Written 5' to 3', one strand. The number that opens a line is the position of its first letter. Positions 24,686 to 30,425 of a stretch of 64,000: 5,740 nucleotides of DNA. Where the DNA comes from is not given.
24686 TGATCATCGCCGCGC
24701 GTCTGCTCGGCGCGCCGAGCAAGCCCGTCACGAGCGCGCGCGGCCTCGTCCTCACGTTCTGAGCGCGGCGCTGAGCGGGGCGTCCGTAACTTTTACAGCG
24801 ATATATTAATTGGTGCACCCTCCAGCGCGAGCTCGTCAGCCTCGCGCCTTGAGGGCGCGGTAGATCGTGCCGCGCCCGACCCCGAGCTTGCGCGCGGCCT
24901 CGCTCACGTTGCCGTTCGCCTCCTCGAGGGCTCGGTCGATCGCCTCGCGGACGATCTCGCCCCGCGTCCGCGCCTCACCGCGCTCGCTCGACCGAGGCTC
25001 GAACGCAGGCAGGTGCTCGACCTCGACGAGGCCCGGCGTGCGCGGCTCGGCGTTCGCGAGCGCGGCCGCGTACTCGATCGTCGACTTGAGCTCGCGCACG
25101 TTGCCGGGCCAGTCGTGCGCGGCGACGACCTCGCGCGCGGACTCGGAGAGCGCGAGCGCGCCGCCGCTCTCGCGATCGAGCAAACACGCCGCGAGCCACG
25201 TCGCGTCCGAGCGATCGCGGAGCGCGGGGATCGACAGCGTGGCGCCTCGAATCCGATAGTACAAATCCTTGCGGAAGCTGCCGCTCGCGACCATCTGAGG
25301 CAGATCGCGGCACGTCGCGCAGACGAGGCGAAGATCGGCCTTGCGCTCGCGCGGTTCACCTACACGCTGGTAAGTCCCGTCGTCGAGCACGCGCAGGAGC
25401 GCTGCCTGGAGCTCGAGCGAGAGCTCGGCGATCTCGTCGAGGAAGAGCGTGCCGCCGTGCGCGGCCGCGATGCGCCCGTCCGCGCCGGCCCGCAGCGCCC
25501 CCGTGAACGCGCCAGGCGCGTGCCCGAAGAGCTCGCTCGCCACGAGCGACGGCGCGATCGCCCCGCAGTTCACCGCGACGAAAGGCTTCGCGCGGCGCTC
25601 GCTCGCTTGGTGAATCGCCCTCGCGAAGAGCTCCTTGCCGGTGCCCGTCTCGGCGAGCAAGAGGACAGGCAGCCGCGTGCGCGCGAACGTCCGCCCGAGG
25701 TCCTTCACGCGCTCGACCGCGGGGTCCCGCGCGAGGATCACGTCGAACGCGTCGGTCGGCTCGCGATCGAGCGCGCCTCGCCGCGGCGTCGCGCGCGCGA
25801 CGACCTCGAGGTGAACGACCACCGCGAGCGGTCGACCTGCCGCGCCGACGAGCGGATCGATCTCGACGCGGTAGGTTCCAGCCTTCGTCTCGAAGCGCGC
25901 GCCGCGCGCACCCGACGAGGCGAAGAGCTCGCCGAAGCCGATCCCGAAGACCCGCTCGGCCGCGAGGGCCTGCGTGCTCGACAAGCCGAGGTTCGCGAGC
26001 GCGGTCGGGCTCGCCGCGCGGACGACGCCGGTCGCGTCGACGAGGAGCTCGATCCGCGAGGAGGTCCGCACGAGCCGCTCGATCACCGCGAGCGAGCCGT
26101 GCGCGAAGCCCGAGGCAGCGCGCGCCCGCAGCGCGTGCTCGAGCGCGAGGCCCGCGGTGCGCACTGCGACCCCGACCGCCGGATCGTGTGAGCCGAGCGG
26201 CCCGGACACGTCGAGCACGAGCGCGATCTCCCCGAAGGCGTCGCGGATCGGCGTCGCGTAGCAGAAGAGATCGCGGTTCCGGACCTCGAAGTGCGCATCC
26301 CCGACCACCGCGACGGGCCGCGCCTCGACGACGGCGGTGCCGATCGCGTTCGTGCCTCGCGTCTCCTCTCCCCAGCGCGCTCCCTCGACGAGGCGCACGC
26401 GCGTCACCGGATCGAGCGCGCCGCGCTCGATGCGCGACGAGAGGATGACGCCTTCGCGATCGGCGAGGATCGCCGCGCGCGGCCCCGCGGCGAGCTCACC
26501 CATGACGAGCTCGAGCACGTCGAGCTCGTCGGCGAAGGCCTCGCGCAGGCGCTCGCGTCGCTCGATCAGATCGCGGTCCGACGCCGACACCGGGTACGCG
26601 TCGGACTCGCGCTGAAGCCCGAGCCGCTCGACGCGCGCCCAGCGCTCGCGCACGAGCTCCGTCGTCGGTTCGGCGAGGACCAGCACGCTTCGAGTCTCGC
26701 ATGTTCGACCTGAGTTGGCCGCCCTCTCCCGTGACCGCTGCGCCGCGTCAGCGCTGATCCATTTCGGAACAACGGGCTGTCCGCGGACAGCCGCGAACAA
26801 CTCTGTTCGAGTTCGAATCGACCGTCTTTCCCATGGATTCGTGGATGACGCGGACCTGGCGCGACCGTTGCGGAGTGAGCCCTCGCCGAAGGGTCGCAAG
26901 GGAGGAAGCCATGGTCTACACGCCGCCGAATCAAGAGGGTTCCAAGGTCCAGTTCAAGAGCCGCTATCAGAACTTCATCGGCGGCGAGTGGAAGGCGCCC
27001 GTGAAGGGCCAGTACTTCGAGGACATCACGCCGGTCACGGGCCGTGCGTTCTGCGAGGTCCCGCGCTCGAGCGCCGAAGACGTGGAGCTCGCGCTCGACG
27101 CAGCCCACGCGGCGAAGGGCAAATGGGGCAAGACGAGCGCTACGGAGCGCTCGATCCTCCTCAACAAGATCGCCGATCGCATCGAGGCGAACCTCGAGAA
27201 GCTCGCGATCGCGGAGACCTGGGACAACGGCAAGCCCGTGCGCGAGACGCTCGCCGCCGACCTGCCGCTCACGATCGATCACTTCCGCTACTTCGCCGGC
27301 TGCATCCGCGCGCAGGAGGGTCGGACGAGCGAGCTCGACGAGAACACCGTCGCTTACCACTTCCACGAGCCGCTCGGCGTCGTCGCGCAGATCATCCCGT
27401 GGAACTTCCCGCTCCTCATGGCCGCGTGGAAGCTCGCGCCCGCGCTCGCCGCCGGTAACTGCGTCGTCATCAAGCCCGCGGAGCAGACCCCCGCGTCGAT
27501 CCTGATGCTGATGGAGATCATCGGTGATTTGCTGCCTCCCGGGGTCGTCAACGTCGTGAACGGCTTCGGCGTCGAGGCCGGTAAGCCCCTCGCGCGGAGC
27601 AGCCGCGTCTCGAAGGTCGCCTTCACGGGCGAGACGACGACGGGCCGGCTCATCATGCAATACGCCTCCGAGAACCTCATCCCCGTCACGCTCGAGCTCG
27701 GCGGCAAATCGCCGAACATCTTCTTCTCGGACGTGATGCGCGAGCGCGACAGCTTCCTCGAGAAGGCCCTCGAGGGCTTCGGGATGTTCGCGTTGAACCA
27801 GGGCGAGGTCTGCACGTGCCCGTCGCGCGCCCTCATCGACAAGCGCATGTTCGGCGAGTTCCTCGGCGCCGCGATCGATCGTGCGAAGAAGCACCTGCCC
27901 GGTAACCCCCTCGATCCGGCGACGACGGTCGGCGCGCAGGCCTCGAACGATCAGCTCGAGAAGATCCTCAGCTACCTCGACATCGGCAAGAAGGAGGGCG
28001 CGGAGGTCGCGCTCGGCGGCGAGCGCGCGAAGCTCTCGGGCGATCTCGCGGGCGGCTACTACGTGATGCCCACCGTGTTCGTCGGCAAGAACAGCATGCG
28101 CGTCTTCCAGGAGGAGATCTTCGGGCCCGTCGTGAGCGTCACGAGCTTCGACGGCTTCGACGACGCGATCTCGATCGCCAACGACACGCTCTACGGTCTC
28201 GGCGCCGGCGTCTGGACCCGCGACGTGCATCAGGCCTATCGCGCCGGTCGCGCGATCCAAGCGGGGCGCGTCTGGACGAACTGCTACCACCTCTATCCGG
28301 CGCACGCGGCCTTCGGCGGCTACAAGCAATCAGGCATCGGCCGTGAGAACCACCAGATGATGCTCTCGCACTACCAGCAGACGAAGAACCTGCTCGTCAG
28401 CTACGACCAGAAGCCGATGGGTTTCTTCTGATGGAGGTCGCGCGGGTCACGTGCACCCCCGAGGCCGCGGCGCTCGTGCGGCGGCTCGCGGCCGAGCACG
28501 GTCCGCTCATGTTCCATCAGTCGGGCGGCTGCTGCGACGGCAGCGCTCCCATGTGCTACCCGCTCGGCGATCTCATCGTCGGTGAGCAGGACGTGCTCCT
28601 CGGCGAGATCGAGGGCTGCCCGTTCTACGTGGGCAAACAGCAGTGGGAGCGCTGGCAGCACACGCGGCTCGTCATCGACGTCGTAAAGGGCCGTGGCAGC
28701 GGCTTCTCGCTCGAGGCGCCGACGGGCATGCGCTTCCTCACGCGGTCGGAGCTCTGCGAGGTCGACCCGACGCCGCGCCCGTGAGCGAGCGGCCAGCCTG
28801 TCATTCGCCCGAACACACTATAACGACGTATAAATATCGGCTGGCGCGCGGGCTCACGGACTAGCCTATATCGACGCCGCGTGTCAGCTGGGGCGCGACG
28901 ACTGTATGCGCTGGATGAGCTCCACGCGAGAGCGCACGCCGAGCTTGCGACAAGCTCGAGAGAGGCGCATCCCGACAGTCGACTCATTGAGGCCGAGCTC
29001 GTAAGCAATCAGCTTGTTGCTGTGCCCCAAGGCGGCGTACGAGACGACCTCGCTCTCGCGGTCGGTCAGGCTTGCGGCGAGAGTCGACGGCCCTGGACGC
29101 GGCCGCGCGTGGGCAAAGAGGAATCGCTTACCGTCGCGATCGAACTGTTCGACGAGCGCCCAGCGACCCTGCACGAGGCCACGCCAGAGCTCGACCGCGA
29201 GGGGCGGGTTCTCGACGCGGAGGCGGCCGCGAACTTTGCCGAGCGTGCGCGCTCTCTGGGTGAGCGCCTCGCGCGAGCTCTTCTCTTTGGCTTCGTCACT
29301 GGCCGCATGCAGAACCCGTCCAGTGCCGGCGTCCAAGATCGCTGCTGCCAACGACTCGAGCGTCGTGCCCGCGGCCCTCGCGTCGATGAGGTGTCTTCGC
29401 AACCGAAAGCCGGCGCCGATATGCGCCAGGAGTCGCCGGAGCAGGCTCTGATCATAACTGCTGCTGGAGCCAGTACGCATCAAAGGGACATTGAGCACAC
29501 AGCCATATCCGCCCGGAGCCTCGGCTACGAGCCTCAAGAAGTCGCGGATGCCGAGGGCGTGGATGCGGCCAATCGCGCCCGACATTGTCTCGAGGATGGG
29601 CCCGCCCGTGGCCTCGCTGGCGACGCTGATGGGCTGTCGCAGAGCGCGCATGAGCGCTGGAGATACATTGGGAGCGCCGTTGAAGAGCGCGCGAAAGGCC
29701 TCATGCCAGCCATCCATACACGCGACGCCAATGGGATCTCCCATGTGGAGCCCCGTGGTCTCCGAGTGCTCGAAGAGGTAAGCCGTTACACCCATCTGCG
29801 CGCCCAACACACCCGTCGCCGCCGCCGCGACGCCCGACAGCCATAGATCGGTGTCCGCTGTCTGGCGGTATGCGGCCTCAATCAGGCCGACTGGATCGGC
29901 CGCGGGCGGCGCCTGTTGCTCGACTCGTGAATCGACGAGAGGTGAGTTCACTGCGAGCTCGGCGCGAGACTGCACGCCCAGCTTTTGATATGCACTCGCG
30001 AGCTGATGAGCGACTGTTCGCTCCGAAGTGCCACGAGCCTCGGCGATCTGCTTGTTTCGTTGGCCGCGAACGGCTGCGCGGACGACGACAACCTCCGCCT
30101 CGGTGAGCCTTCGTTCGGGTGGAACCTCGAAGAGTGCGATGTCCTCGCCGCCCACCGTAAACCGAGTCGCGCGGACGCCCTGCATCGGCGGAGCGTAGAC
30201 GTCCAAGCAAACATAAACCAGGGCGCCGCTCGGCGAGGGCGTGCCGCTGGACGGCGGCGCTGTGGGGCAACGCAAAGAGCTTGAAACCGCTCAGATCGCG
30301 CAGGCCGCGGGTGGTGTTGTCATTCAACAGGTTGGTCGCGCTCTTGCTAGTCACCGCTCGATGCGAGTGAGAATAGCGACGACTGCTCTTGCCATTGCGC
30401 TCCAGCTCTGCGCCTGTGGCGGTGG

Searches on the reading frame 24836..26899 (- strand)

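Call 7: search_protein_families(library=pfam, proteins=[window:24836-26899:-], max_evalue=0.01)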
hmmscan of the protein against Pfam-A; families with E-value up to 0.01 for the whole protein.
window:24836-26899:- (687 aa): 11 families
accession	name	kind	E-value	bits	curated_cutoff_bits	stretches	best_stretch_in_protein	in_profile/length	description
PF00158.32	Sigma54_activat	-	1e-61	207.9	20.2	1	389-555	2-167/168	Sigma-54 interaction domain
PF14532.12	Sigma54_activ_2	-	2.8e-22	79.9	25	1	404-560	16-138/138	Sigma-54 interaction domain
PF02954.25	HTH_8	-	9.1e-11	41.7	22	1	651-684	7-40/42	Bacterial regulatory protein, Fis family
PF25601.1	AAA_lid_14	-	4.5e-10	39.6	27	1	576-632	20-72/87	AAA+ ATPase lid domain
PF07728.20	AAA_5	-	9.8e-06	26.1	22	1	411-533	1-124/139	AAA domain (dynein-related subfamily)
PF07724.20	AAA_2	-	3.2e-05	24.5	27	1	412-511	6-105/166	AAA domain (Cdc48 subfamily)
PF13551.12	HTH_29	-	8.7e-05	23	28.1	1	657-684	7-34/64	Winged helix-turn helix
PF00004.35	AAA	-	0.00028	21.8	21.2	1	412-534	1-111/131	ATPase family associated with various cellular activities (AAA)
PF01078.27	Mg_chelatase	-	0.00043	20.2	20.3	1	464-528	89-155/207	Magnesium chelatase, subunit ChlI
PF13518.12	HTH_28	-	0.00076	20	25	1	651-684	7-34/52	Helix-turn-helix domain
PF13384.12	HTH_23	-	0.0037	17.5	24.6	0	656-685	13-40/50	Homeodomain-like domain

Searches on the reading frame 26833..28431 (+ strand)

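Call 54: search_protein_families(library=pfam, proteins=[window:26833-28431:+], max_evalue=0.001)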
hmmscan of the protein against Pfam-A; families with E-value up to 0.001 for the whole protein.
window:26833-28431:+ (532 aa): 1 family
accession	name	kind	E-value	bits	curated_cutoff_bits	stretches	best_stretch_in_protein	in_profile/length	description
PF00171.27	Aldedh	-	6.4e-151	503.4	23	1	58-519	6-460/461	Aldehyde dehydrogenase family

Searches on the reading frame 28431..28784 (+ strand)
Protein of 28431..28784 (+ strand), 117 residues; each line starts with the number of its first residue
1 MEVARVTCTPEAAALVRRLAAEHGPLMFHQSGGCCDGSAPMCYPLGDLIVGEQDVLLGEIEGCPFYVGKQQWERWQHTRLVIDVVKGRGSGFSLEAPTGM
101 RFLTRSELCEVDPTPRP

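Call 54: search_protein_families(library=pfam, proteins=[window:28431-28784:+], max_evalue=0.001)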
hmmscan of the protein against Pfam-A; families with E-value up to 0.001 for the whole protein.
window:28431-28784:+ (117 aa): 1 family
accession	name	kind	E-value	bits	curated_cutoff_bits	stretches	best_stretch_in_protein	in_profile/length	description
PF05610.16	DUF779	-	2.6e-46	156.3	25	1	15-108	1-94/94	Protein of unknown function (DUF779)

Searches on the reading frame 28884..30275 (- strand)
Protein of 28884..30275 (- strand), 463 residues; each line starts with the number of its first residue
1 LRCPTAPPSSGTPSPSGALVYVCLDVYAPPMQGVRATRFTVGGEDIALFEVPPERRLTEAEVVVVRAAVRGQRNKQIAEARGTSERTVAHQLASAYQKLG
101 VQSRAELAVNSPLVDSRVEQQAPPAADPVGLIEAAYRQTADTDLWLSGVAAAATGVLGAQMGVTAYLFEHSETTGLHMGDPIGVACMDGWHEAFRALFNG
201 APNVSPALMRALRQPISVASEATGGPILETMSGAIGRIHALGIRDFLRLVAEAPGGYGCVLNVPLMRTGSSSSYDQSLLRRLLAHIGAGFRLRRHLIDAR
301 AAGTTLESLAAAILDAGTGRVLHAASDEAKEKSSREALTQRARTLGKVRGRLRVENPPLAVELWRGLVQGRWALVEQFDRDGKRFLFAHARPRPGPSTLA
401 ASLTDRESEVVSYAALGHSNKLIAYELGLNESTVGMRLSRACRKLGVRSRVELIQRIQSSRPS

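Call 31: search_protein_families(library=pfam, proteins=[window:28884-30275:-], max_evalue=0.001)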
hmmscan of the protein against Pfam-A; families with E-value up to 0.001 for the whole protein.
window:28884-30275:- (463 aa): 4 families
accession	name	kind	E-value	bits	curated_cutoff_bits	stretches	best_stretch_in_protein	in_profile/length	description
PF00196.25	GerE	-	3e-26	91.2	23.5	2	402-455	2-55/57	Bacterial regulatory proteins, luxR family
PF08281.18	Sigma70_r4_2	-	2.7e-10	40.2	25.7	1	400-445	8-54/54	Sigma-70, region 4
PF04545.22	Sigma70_r4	-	0.00017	21.5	24.1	0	401-445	3-48/50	Sigma-70, region 4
PF13518.12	HTH_28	-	0.00089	19.7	25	0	64-100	5-40/52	Helix-turn-helix domain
